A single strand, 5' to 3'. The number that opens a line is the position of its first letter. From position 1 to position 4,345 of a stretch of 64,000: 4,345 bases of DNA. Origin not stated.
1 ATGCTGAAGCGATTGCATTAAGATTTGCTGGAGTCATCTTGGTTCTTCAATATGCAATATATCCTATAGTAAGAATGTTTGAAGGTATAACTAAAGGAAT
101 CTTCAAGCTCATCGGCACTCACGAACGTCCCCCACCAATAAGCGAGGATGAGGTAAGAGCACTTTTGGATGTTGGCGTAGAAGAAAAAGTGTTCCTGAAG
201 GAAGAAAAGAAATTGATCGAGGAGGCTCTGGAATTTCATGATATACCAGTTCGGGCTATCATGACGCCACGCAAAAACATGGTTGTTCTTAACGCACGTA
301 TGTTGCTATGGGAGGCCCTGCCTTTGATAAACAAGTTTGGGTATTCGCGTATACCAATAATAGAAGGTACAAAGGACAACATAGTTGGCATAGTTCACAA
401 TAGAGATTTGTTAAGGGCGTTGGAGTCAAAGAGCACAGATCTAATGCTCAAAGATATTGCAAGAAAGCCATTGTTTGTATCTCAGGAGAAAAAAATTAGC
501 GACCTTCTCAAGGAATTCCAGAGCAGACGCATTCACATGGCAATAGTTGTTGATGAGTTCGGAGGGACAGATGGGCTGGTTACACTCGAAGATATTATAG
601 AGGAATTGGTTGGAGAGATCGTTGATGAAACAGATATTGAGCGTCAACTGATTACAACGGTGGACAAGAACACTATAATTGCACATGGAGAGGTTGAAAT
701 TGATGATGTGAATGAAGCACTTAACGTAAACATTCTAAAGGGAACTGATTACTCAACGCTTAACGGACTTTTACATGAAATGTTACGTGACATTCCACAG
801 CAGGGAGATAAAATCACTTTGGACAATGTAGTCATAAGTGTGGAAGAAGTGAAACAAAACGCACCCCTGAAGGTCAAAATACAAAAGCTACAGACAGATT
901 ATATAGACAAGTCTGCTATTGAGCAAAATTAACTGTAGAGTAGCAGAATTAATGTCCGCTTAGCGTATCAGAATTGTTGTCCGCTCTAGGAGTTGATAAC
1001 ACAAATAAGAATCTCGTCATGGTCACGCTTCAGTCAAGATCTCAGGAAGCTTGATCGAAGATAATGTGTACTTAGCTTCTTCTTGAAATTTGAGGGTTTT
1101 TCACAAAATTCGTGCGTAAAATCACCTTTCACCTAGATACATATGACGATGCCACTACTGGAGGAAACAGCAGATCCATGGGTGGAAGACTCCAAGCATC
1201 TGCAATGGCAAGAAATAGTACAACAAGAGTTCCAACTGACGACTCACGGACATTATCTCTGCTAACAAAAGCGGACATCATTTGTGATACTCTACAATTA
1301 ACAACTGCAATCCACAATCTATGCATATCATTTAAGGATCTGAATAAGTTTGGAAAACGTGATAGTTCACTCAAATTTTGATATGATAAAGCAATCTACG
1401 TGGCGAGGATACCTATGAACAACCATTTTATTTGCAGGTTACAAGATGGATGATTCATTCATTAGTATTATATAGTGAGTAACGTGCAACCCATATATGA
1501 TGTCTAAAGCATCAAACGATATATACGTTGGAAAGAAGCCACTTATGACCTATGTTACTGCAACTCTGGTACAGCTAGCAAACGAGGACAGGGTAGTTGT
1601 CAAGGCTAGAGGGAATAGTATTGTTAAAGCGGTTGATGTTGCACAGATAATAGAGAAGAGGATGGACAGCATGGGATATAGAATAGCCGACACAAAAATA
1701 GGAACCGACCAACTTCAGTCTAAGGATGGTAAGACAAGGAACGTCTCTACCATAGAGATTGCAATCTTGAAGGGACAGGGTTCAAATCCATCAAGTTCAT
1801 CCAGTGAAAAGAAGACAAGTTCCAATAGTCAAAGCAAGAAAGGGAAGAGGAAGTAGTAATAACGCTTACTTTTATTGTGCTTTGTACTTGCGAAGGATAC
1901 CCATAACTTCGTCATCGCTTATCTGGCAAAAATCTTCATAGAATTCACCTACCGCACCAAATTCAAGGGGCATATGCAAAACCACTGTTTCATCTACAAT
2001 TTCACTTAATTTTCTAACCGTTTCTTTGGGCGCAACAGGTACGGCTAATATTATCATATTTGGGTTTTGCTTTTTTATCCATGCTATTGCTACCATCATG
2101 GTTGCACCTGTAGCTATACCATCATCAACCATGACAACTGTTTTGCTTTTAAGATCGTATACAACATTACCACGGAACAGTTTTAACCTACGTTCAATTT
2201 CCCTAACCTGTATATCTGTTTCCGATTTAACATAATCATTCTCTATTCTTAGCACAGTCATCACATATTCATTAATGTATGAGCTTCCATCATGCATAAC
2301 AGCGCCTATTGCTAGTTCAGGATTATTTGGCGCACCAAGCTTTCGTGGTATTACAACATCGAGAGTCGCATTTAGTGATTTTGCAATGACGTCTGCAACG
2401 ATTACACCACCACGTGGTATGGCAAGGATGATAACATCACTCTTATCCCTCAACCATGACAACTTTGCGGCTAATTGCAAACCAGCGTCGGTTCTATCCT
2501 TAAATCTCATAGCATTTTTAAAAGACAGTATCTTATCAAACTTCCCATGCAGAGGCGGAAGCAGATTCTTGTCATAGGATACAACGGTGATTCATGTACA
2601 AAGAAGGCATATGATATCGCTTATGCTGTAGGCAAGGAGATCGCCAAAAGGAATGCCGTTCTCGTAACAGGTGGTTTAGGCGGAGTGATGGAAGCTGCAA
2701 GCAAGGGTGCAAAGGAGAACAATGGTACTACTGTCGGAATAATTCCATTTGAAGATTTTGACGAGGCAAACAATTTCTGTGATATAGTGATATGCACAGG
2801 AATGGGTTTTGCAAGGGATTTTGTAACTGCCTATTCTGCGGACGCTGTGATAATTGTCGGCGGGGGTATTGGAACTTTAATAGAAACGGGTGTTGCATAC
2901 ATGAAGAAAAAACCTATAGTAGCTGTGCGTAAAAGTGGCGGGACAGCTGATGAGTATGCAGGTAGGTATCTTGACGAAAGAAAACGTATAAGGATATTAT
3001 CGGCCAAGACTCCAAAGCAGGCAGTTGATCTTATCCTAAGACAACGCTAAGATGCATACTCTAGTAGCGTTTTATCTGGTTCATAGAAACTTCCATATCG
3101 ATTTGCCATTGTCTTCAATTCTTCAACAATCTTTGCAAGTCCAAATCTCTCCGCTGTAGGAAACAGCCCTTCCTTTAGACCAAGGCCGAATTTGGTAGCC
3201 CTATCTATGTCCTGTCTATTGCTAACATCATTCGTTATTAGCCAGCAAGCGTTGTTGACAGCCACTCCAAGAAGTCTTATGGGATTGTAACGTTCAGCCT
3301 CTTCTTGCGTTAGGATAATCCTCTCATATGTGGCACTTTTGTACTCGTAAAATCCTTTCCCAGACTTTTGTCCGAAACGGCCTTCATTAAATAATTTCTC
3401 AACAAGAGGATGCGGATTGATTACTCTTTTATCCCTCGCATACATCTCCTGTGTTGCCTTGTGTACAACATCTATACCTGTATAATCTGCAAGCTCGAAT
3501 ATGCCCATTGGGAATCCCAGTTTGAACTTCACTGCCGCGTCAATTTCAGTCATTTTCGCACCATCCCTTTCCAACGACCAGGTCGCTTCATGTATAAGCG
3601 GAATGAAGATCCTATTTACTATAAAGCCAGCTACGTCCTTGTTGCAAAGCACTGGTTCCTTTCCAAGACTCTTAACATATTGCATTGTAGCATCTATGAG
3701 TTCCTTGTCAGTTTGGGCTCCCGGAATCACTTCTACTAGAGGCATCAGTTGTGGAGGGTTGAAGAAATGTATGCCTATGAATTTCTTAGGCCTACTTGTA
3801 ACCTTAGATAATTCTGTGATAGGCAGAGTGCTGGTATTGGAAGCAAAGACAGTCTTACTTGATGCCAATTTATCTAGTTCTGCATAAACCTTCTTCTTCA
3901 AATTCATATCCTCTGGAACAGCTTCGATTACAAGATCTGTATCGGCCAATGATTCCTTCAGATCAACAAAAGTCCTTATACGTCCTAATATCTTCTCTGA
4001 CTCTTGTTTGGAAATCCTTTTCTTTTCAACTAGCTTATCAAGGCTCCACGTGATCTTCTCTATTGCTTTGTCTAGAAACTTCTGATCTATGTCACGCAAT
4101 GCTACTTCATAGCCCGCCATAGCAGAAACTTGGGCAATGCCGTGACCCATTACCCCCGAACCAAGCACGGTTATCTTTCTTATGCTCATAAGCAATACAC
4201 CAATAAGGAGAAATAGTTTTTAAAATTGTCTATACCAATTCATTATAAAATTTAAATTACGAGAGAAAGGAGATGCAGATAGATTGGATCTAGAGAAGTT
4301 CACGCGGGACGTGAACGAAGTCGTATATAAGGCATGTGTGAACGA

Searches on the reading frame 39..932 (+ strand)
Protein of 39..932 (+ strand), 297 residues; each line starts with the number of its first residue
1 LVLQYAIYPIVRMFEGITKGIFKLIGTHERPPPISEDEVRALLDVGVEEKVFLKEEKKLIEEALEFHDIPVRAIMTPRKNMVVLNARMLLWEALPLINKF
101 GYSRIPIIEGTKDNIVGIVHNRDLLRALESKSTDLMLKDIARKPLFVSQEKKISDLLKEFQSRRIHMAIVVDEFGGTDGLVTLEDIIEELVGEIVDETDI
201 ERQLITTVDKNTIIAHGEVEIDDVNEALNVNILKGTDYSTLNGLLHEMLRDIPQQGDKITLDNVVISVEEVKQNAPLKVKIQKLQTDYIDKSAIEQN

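Call 81: search_protein_families(library=pfam, proteins=[window:39-932:+], max_evalue=0.0001)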
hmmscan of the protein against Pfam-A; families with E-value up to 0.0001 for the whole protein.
window:39-932:+ (297 aa): 3 families
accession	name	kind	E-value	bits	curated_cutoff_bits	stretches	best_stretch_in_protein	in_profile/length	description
PF00571.33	CBS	-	3.1e-19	69.5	24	2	71-129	1-56/57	CBS domain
PF03471.22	CorC_HlyC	-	1.1e-17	64.2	27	1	208-284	3-80/81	Transporter associated domain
PF01595.25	CNNM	-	1.9e-05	24.8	28.4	1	2-56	126-181/181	Cyclin M transmembrane N-terminal domain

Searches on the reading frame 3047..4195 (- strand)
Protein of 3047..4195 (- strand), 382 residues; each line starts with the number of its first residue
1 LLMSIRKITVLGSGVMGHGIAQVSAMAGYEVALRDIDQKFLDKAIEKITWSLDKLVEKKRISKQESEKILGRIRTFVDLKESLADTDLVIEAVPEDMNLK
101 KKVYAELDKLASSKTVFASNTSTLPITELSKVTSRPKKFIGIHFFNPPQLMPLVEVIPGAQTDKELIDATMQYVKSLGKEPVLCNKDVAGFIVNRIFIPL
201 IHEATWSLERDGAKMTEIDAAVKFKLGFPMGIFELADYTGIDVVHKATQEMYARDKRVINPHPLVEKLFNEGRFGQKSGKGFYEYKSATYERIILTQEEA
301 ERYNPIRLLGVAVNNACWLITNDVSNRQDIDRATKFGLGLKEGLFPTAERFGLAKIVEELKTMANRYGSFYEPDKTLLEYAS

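Call 80: search_protein_families(library=pfam, proteins=[window:3047-4195:-], max_evalue=0.0001)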
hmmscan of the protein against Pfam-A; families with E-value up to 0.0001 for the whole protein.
window:3047-4195:- (382 aa): 3 families
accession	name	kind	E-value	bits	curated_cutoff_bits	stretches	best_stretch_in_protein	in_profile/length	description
PF02737.24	3HCDH_N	-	6.9e-69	231.8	22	1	7-187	1-179/180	3-hydroxyacyl-CoA dehydrogenase, NAD binding domain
PF00725.27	3HCDH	-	5.8e-39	133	22.1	2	190-285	1-97/97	3-hydroxyacyl-CoA dehydrogenase, C-terminal domain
PF01210.29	NAD_Gly3P_dh_N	-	8.5e-05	23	23.1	0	7-118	1-100/158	NAD-dependent glycerol-3-phosphate dehydrogenase N-terminus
